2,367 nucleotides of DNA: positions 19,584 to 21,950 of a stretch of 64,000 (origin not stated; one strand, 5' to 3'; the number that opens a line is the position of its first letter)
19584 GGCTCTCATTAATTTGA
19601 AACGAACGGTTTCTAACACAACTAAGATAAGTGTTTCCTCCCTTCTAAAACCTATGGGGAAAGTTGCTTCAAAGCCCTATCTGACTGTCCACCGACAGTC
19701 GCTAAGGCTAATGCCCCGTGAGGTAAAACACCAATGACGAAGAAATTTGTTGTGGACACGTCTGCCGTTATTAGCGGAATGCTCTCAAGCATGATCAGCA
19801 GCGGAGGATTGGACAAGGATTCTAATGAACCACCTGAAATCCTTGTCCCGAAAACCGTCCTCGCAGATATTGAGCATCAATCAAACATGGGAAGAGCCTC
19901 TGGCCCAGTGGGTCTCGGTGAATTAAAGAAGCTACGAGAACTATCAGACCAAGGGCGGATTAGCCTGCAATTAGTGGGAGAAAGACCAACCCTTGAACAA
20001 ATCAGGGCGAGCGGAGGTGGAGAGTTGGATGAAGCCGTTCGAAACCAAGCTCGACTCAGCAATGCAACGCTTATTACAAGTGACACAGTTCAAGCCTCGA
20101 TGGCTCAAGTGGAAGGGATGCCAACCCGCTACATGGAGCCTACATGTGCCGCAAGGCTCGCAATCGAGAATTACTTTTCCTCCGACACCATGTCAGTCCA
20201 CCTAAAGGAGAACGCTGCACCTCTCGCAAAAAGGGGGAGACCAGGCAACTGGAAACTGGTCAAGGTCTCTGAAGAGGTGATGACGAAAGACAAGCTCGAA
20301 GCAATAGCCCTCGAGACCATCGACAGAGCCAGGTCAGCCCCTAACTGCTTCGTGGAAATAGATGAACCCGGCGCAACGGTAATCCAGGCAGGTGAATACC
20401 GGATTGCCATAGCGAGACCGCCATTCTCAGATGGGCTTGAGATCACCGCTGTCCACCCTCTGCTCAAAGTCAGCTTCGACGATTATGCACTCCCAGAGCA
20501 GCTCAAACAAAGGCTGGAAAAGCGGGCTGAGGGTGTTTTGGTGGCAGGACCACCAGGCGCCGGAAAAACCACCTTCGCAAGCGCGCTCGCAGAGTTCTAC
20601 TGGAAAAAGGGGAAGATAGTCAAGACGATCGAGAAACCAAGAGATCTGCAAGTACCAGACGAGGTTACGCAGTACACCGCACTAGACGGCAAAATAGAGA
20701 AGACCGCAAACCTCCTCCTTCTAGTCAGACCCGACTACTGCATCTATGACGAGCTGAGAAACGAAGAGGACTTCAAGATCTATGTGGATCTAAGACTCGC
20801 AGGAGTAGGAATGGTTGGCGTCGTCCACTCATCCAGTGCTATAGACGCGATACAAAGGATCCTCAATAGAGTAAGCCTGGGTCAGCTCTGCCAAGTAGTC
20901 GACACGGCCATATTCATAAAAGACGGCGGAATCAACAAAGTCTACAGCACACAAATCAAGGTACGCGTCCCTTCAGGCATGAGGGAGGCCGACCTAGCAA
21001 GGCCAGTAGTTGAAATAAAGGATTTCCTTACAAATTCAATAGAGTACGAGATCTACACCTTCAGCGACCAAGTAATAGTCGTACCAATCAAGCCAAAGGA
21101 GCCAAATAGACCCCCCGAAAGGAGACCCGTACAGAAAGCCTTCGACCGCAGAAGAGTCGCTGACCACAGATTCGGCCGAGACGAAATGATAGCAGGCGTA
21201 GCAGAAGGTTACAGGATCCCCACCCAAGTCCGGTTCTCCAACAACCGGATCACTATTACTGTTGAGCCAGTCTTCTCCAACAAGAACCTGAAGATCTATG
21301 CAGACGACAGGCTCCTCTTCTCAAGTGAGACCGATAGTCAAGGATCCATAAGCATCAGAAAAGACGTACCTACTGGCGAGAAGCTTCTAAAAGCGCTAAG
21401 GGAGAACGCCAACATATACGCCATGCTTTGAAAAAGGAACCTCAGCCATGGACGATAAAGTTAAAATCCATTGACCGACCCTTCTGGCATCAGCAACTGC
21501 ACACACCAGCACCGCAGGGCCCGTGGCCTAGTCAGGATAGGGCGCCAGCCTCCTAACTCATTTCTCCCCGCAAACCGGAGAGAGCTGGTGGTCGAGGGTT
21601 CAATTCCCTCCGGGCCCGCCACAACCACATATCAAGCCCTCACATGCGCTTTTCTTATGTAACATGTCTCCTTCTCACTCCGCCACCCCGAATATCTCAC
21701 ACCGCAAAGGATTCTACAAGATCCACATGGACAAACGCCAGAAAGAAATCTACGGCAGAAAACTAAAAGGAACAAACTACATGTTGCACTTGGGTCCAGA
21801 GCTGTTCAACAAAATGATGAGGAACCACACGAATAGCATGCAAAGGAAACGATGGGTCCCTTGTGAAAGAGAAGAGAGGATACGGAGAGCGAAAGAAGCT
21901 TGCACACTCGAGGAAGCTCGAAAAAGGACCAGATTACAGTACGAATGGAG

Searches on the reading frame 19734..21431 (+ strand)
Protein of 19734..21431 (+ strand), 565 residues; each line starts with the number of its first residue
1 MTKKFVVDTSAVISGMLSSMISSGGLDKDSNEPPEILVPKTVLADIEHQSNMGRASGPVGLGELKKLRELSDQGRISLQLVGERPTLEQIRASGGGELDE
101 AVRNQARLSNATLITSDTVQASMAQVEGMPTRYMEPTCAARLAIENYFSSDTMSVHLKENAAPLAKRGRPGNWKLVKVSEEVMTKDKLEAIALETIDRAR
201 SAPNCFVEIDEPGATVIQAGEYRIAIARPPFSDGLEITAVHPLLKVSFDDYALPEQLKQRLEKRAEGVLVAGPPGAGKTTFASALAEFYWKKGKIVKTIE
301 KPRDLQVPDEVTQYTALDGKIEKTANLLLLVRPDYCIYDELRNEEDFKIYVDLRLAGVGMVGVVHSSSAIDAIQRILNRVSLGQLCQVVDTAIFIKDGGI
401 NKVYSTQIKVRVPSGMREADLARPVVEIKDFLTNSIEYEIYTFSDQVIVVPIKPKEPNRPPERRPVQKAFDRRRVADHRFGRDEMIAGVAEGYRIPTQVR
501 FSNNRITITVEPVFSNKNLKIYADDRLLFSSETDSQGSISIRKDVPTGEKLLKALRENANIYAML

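Call 41: find_encoding_contigs(protein=window:19734-21431:+, flank=1000, max_places=3)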
Protein window:19734-21431:+ (565 aa): 2 contigs read that carry it; 2 places shown.
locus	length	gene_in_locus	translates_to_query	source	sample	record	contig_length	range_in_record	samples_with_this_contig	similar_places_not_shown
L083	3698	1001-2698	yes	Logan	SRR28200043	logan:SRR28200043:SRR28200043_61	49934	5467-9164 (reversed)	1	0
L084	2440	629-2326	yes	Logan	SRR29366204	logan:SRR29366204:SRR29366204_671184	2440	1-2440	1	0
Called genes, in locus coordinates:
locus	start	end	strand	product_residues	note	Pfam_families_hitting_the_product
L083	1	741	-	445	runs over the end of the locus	PF13393:tRNA-synt_His, PF00587:tRNA-synt_2b, PF03129:HGTP_anticodon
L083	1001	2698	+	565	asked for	PF00437:T2SSE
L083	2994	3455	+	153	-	-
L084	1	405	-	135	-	?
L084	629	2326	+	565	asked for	PF00437:T2SSE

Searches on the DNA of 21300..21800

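Call 7: search_rna_families(source=window, start=21300, end=21800, threshold=evalue, max_evalue=1, show_alignments=3)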
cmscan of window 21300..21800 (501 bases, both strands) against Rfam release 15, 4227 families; matches with E-value up to 1: 4.
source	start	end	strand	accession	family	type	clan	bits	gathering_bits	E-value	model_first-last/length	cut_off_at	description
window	21517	21618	+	RF00005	tRNA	Gene; tRNA;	CL00001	55.5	29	2.5e-11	1-71/71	no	tRNA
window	21517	21619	-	RF04354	Plastid-ycf2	Cis-reg;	-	23.5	65.7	0.017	1-75/75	no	Plastid-ycf2 5UTR RNA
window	21316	21364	-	RF00273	SNORD59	Gene; snRNA; snoRNA; CD-box;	CL00065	19.6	45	0.26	1-73/73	no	Small nucleolar RNA SNORD59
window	21328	21431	+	RF02202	UCA1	Gene; lncRNA;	-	13.8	80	0.76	1-75/75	no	Urothelial cancer associated 1 conserved region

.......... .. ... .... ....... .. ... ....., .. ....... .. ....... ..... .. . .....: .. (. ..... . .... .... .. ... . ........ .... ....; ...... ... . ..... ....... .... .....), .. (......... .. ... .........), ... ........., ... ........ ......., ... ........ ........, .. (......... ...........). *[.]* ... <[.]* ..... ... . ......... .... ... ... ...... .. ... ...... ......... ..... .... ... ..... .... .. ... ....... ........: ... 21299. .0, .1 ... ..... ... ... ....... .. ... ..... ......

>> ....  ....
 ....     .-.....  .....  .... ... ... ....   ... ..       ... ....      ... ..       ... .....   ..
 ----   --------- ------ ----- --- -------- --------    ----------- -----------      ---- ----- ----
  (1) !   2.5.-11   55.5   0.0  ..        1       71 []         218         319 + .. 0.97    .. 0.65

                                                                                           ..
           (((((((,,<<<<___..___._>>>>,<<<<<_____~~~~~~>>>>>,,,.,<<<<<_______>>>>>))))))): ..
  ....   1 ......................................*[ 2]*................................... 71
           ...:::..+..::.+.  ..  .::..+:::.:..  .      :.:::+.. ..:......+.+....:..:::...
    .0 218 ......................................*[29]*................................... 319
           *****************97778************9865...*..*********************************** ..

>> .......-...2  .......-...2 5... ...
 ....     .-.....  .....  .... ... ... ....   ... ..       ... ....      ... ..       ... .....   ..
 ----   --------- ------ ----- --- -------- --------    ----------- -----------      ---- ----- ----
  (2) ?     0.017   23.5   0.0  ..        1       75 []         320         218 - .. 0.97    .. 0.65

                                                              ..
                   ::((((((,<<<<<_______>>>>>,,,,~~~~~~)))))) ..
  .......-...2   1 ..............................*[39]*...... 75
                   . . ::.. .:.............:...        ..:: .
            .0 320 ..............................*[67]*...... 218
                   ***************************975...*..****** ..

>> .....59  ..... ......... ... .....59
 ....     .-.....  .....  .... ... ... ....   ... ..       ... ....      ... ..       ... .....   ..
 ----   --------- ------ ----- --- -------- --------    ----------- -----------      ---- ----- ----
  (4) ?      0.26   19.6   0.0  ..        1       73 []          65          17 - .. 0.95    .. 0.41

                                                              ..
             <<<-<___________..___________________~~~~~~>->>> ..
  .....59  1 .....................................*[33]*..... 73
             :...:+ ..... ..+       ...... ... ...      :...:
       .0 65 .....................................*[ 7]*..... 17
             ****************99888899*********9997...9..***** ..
